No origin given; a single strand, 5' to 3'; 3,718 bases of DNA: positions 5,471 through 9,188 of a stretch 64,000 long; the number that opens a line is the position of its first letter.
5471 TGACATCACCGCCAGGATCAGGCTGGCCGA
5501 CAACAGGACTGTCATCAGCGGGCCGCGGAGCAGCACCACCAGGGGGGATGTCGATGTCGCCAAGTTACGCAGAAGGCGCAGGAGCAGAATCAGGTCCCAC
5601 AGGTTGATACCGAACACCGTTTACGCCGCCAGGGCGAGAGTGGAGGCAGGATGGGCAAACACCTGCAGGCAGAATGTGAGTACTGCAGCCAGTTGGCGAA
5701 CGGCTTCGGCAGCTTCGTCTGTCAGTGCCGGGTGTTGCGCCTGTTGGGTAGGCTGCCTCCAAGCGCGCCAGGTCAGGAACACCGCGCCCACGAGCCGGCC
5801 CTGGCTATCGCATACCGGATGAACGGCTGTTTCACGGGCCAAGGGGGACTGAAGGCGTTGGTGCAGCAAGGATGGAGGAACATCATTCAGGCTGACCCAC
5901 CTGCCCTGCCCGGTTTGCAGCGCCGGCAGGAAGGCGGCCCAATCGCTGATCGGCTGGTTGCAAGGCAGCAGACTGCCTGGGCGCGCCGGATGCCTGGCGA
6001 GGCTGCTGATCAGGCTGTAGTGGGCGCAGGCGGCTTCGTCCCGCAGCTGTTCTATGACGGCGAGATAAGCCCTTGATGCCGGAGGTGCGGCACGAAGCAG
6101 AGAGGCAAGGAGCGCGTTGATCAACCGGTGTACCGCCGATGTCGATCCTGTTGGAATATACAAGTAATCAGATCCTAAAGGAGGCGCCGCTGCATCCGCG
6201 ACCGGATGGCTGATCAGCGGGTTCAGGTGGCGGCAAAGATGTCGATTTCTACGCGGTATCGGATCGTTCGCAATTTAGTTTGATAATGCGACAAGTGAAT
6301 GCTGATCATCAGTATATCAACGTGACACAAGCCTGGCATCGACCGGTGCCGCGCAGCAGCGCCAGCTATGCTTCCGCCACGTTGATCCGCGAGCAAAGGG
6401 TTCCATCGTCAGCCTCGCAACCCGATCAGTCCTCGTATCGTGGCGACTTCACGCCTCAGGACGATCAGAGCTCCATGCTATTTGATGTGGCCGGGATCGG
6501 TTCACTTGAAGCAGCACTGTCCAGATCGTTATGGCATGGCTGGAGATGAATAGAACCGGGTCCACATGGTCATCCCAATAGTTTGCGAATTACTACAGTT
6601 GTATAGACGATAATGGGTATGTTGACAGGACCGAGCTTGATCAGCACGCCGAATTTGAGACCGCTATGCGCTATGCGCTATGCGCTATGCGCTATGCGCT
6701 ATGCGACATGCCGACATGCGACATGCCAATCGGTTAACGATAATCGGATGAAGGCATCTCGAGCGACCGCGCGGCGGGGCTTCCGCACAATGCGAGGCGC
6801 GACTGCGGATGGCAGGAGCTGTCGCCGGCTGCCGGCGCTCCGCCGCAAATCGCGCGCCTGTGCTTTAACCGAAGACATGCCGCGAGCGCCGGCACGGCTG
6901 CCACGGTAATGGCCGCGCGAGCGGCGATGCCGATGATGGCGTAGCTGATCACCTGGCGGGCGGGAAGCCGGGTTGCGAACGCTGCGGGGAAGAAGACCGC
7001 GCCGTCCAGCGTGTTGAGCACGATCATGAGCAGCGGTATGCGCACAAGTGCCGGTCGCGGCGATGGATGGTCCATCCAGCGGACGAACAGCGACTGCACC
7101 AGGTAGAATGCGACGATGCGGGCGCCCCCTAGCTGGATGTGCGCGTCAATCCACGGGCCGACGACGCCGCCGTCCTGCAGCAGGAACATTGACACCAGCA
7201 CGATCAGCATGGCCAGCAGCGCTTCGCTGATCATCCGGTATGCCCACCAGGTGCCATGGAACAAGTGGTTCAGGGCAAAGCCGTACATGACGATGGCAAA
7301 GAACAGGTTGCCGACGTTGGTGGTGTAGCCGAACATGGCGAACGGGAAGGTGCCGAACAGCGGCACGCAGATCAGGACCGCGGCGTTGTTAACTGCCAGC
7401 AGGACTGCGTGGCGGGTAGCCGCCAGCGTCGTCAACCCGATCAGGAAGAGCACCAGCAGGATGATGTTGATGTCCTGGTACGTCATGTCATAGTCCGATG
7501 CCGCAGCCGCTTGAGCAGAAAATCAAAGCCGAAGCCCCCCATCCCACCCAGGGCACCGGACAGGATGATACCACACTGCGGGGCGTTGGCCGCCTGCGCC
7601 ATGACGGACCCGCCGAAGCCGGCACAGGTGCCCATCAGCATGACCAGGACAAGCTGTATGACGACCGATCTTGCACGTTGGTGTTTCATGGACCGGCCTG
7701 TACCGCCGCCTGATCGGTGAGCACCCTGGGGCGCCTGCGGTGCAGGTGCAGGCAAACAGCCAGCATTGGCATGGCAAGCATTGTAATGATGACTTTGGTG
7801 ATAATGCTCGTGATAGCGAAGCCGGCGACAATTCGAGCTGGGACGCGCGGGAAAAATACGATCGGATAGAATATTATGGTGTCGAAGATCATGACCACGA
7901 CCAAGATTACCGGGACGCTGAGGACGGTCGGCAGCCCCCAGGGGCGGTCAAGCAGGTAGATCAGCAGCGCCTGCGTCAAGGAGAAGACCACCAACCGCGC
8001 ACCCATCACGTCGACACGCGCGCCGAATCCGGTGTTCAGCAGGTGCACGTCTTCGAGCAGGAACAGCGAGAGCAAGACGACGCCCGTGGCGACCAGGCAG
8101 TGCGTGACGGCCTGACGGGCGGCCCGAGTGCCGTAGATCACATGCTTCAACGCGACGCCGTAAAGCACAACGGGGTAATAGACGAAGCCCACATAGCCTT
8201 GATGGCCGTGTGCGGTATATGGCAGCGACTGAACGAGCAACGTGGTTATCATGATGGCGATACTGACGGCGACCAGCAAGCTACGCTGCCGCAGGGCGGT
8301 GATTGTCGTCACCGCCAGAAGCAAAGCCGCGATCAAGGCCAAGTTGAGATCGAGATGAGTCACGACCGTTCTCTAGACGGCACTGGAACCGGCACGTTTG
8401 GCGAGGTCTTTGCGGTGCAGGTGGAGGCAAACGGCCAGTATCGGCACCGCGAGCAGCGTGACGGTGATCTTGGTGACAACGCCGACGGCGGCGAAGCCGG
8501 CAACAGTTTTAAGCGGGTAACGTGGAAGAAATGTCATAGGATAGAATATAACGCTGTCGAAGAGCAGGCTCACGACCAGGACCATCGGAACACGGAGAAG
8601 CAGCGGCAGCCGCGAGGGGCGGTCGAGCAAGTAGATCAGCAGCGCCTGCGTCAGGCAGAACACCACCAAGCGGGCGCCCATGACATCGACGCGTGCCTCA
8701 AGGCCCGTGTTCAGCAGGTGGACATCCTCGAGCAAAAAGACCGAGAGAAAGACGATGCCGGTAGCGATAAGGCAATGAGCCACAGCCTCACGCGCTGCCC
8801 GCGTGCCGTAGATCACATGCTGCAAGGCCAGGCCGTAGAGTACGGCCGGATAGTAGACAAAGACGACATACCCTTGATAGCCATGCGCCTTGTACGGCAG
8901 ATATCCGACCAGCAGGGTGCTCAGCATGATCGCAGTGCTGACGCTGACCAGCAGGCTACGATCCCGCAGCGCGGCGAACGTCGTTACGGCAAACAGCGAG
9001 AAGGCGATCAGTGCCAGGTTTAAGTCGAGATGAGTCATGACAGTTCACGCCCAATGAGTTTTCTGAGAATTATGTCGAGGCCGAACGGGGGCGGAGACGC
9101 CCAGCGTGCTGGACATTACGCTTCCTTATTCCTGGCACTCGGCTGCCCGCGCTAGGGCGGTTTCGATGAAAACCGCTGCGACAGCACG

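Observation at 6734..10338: Translationally coupled array alternating holin-like small membrane proteins with amplified VUT/YhhQ-like permease paralogs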

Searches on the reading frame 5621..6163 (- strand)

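Call 3: search_protein_families(library=pfam, proteins=[window:5621-6163:-], max_evalue=1)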
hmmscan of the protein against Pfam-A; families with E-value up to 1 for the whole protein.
window:5621-6163:- (180 aa): 1 family
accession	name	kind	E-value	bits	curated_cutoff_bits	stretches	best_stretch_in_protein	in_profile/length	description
PF13185.12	GAF_2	-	0.00031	21.4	28.6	1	13-166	6-135/136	GAF domain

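Call 4: search_protein_families(library=ncbifam, proteins=[window:5621-6163:-], max_evalue=1)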
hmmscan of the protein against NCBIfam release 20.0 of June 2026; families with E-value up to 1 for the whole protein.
window:5621-6163:- (180 aa): 1 family
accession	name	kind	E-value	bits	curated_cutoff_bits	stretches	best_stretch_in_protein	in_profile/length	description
NF058668.1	small_QAALIT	equivalog_domain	0.07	13.4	24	1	158-170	7-19/33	QAALIT motif small membrane protein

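Call 5: search_protein_families(library=phrogs, proteins=[window:5621-6163:-], max_evalue=0.1)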
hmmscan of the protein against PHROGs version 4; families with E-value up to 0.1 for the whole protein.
window:5621-6163:- (180 aa): 0 families

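Call 74: search_protein_families(library=padloc, proteins=[window:5621-6163:-], max_evalue=0.01)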
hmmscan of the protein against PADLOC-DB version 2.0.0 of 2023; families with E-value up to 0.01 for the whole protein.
window:5621-6163:- (180 aa): 0 families

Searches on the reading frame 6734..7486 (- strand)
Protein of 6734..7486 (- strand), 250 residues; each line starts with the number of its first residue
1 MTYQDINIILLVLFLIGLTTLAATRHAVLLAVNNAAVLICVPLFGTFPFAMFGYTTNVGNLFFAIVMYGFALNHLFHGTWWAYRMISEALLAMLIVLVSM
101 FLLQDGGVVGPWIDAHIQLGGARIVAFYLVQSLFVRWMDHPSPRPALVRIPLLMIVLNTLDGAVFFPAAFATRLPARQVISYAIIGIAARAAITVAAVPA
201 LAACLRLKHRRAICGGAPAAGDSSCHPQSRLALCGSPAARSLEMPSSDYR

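Call 3: search_protein_families(library=pfam, proteins=[window:6734-7486:-], max_evalue=1)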
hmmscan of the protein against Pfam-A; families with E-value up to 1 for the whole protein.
window:6734-7486:- (250 aa): 1 family
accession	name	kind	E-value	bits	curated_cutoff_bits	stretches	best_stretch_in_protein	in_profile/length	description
PF12326.13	EOS1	-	0.2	12.1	23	1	125-162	17-54/163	N-glycosylation protein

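Call 4: search_protein_families(library=ncbifam, proteins=[window:6734-7486:-], max_evalue=1)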
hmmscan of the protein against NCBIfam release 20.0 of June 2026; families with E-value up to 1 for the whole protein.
window:6734-7486:- (250 aa): 1 family
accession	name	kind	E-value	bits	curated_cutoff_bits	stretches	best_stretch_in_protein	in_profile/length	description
NF008406.0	PRK11212.1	equivalog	0.13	11.8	252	1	147-203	30-82/221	7-cyano-7-deazaguanine/7-aminomethyl-7-deazaguanine transporter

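Call 5: search_protein_families(library=phrogs, proteins=[window:6734-7486:-], max_evalue=0.1)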
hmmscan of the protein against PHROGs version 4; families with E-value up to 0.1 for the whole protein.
window:6734-7486:- (250 aa): 0 families

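Call 29: search_protein_families(library=pfam, alignment_id=A4, max_evalue=0.01)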
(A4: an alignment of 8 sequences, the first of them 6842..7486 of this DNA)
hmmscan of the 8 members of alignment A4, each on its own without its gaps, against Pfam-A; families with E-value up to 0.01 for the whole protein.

A. member 1, window:6842-7486:- (215 aa): 0 families

B. families by the number of members that match (of 8 scanned): 1 family
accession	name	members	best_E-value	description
PF02592.20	Vut_1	6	1.6e-14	Putative vitamin uptake transporter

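Call 31: search_solved_structures(query=A4, max_evalue=1)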
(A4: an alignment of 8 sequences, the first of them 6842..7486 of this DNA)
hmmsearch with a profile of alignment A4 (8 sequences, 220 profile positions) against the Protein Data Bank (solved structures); distinct sequences matched with E-value up to 1: 0.

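Call 74: search_protein_families(library=padloc, proteins=[window:6734-7486:-], max_evalue=0.01)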
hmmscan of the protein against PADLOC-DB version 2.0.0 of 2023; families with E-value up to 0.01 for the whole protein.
window:6734-7486:- (250 aa): 0 families

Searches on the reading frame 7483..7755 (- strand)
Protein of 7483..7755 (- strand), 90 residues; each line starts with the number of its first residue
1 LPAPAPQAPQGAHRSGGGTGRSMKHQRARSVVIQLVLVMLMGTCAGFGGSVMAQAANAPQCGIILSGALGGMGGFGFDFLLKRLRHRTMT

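Call 3: search_protein_families(library=pfam, proteins=[window:7483-7755:-], max_evalue=1)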
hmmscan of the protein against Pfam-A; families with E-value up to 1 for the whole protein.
window:7483-7755:- (90 aa): 2 families
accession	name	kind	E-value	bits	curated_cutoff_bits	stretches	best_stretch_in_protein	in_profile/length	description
PF19467.4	DUF6004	-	0.035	13.5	25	1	23-62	264-303/400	Family of unknown function (DUF6004)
PF11239.13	DUF3040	-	0.047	14.4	24.7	1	14-68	28-75/84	Protein of unknown function (DUF3040)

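Call 4: search_protein_families(library=ncbifam, proteins=[window:7483-7755:-], max_evalue=1)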
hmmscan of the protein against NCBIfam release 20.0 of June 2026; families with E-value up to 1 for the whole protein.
window:7483-7755:- (90 aa): 1 family
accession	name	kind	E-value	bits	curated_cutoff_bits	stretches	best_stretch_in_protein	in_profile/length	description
NF046091.2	halo_gas_GvpM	exception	0.1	12.3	109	1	23-73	1-51/67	gas vesicle protein GvpM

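Call 5: search_protein_families(library=phrogs, proteins=[window:7483-7755:-], max_evalue=0.1)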
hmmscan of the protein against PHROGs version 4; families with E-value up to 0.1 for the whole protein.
window:7483-7755:- (90 aa): 1 family
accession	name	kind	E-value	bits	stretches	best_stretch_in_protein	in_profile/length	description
phrog_37005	-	unknown function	0.079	13.1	1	39-77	182-220/274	-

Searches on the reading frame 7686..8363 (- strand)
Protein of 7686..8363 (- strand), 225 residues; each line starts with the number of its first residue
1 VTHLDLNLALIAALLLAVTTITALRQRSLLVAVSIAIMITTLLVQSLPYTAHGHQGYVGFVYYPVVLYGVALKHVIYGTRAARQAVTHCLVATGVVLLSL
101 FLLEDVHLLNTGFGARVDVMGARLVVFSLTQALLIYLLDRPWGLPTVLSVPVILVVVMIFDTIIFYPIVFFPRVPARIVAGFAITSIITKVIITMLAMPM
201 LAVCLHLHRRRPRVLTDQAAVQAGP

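Call 3: search_protein_families(library=pfam, proteins=[window:7686-8363:-], max_evalue=1)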
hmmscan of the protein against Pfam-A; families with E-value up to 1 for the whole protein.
window:7686-8363:- (225 aa): 1 family
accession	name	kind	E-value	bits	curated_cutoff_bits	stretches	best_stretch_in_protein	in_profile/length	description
PF02592.20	Vut_1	-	0.00038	21.3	27.2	1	58-202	2-150/152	Putative vitamin uptake transporter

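Call 4: search_protein_families(library=ncbifam, proteins=[window:7686-8363:-], max_evalue=1)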
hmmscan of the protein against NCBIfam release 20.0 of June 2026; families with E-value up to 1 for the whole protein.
window:7686-8363:- (225 aa): 1 family
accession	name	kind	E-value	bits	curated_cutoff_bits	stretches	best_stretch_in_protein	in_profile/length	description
TIGR00697.1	TIGR00697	equivalog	0.00016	21.5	50.95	1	33-208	10-198/201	queuosine precursor transporter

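Call 5: search_protein_families(library=phrogs, proteins=[window:7686-8363:-], max_evalue=0.1)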
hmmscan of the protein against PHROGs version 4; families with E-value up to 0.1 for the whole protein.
window:7686-8363:- (225 aa): 0 families

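Call 74: search_protein_families(library=padloc, proteins=[window:7686-8363:-], max_evalue=0.01)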
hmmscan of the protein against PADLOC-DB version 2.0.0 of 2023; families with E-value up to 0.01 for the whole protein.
window:7686-8363:- (225 aa): 0 families

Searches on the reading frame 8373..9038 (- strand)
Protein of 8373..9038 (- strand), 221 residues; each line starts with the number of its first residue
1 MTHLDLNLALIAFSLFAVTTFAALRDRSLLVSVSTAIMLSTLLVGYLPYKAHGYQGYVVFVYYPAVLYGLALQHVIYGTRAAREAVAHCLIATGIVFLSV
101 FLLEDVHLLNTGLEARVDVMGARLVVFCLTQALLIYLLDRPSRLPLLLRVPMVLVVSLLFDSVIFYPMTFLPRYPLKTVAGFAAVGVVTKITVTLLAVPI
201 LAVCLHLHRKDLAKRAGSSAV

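Call 3: search_protein_families(library=pfam, proteins=[window:8373-9038:-], max_evalue=1)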
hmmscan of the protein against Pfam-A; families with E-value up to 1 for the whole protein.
window:8373-9038:- (221 aa): 1 family
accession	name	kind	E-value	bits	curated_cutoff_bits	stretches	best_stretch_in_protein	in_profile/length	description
PF02592.20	Vut_1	-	2.1e-07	31.9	27.2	1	62-202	6-150/152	Putative vitamin uptake transporter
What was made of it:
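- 8373..9038 (-): VUT3: 221-aa divergent VUT-family membrane protein. It matches Pfam Vut_1 at 31.9 bits, above the gathering score of 27.2 (call 3).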

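Call 4: search_protein_families(library=ncbifam, proteins=[window:8373-9038:-], max_evalue=1)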
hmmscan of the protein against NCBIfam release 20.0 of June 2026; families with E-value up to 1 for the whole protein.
window:8373-9038:- (221 aa): 0 families

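Call 5: search_protein_families(library=phrogs, proteins=[window:8373-9038:-], max_evalue=0.1)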
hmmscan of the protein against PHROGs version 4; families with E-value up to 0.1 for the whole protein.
window:8373-9038:- (221 aa): 0 families

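Call 12: find_homologous_proteins(query=window:8373-9038:-)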
Query window:8373-9038:- (221 aa): 4 proteins with E <= 0.001 among 2100 candidates.
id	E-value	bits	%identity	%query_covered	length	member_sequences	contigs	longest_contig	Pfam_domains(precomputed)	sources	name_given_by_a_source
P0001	8.1e-131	452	100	100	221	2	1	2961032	PF02592.21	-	-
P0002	1.1e-93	331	73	100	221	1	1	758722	-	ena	-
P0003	1.5e-88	314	72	95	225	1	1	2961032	-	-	-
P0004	2.8e-52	196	72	59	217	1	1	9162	-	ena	-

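Call 74: search_protein_families(library=padloc, proteins=[window:8373-9038:-], max_evalue=0.01)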
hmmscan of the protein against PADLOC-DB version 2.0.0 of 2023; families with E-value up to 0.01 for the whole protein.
window:8373-9038:- (221 aa): 0 families

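Call 89: predict_structure(alignment_id=A10)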
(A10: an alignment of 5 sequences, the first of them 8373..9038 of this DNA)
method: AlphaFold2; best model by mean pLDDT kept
length: 221 residues; sequences in the alignment: 5
mean_pLDDT: 81.4   pTM: 0.79
mean pLDDT of the five models: 81.4, 52.9, 51.4, 48.2, 46.1
residues with pLDDT >= 90: 30; 70-90: 161; 50-70: 29; < 50: 1
segments of 3 or more residues with pLDDT < 50: none
pLDDT, mean of each block of 10 residues (from residue 1): 76 91 90 89 74 73 89 91 88 84 69 59 77 88 84 88 79 81 84 86 86 68 45
secondary structure, 60 per line:
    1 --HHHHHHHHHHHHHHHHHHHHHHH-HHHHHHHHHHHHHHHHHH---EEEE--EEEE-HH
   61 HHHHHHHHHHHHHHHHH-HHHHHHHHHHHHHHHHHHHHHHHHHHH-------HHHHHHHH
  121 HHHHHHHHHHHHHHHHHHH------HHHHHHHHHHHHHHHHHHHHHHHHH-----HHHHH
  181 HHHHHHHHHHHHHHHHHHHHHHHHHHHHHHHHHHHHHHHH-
elements in order: H3-25 H27-44 E48-51 E54-57 H59-77 H79-105 H113-139 H146-170 H176-220
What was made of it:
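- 8373..9038 (-): The AlphaFold2 model has pLDDT 81 with seven helices and a hairpin (call 89).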

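Call 92: fold_search(model_id=the predicted structure, library=pdb)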
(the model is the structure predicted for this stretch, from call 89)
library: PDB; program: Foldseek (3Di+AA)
matches with E <= 10: 234; with E <= 0.001: 0
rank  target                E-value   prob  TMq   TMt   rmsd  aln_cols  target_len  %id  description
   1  8euc_B                4.0e-01  0.18  0.22  0.14  22.0       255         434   13  Cryo-EM structure of cGMP bound human CNGA3/CNGB3 channel in GDN, transition state 2 (released 2023-08-09)
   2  8evb_C                4.8e-01  0.16  0.25  0.14  23.3       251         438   13  Cryo-EM structure of cGMP bound truncated human CNGA3/CNGB3 channel in lipid nanodisc, pre-open state (released 2023-08-09)
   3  7ek3                  5.1e-01  0.11  0.17  0.13  22.8       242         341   16  Cryo-EM structure of VCCN1 Y332A mutant in lipid nanodisc (released 2022-04-06)
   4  8eva_B                5.1e-01  0.10  0.17  0.10  21.8       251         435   14  Cryo-EM structure of cGMP bound truncated human CNGA3/CNGB3 channel in lipid nanodisc, transition state 2 (released 2023-08-09)
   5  7drk_B                8.2e-01  0.15  0.22  0.24  12.8       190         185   13  Crystal structure of phosphatidylglycerol phosphate synthase in complex with cytidine diphosphate-diacylglycerol (released 2021-12-08)
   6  9dqh_A                8.6e-01  0.12  0.19  0.18  17.3       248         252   15  CryoEM structure of Gq-coupled MRGPRD with a new agonist EP-2825 (released 2024-12-11)
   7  8e3y_R                1.0e+00  0.10  0.19  0.13  18.5       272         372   12  Cryo-EM structure of the VPAC1R-PACAP27-Gs complex (released 2022-11-23)
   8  8eu3_C                1.0e+00  0.10  0.21  0.13  22.1       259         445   12  Cryo-EM structure of cGMP bound human CNGA3/CNGB3 channel in GDN, transition state 1 (released 2023-08-02)
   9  8g9k_A                1.0e+00  0.38  0.34  0.37  13.8       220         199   11  Geometrically programmable nanomaterial construction using regularized protein building blocks (released 2024-03-13)
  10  7p3r_B                1.2e+00  0.08  0.20  0.14  44.1       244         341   11  Helical structure of the toxin MakA from Vibrio cholera (released 2022-02-23)
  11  5vot_E                1.3e+00  0.13  0.22  0.27  15.7       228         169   13  Structure of AMPA receptor-TARP complex (released 2017-07-12)
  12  8wui_A                1.3e+00  0.11  0.22  0.14  23.0       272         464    7  SKOR D312N L271P double mutation (released 2024-04-10)
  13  8fit_C                1.5e+00  0.20  0.26  0.26   9.8       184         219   10  Multi-state design of two-state switchable hinge proteins (released 2023-08-16)
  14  1h68                  1.5e+00  0.09  0.21  0.22  15.2       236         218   16  sensory rhodopsin II (released 2001-08-28)
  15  4x32                  1.5e+00  0.09  0.20  0.20  14.8       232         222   17  Bacteriorhodopsin ground state structure collected in cryo conditions from crystals obtained in LCP with PEG as a precip (released 2015-02-18)
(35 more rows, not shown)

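Call 93: fold_search(model_id=the predicted structure, library=viral)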
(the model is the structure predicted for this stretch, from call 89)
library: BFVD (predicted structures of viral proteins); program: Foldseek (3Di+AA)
matches with E <= 10: 207; with E <= 0.001: 1
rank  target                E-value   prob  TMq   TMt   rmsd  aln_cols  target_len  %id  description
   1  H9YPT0                1.1e-04  1.00  0.68  0.73   3.4       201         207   16  (no name in the UniProt tables at hand)
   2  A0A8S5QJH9            3.5e-03  1.00  0.62  0.57   9.2       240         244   13  Putative vitamin uptake transporter [Siphoviridae sp. ctiOl67]
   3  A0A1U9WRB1            2.1e-02  1.00  0.49  0.60   4.9       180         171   14  (no name in the UniProt tables at hand)
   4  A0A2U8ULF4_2          2.2e-01  0.14  0.18  0.05  30.9       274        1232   14  (no name in the UniProt tables at hand)
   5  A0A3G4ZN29            3.5e-01  0.33  0.29  0.28  14.0       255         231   10  TLC domain-containing protein [Terrestrivirus sp.]
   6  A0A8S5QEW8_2          3.7e-01  0.13  0.17  0.06  22.4       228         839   11  Putative tail protein (Fragment) [Siphoviridae sp. ctbvd11]
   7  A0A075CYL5            4.9e-01  0.23  0.25  0.18  15.9       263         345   12  Membrane protein EE34 [Elephant endotheliotropic herpesvirus 5]
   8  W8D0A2                4.9e-01  0.10  0.17  0.11  18.1       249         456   13  Uncharacterized protein [Erwinia phage PhiEaH1]
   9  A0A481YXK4            5.1e-01  0.23  0.29  0.30  12.6       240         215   12  Uncharacterized protein [Marseillevirus LCMAC201]
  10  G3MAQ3                5.4e-01  0.16  0.20  0.24  15.3       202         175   12  Gp512 [Bacillus phage G]
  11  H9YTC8                6.2e-01  0.30  0.26  0.24  13.9       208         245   12  (no name in the UniProt tables at hand)
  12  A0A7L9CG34            6.9e-01  0.16  0.21  0.21  12.9       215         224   12  P25 [Olivavirus actinidiae]
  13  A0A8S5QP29            6.9e-01  0.10  0.18  0.16  27.8       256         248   12  Uncharacterized protein [Siphoviridae sp. ctWhx86]
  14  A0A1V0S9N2            7.2e-01  0.14  0.20  0.22  15.9       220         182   13  Peroxisomal biogenesis factor 11 PEX11 [Catovirus CTV1]
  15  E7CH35                8.0e-01  0.18  0.26  0.14  22.3       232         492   13  52K [Murine adenovirus 2]
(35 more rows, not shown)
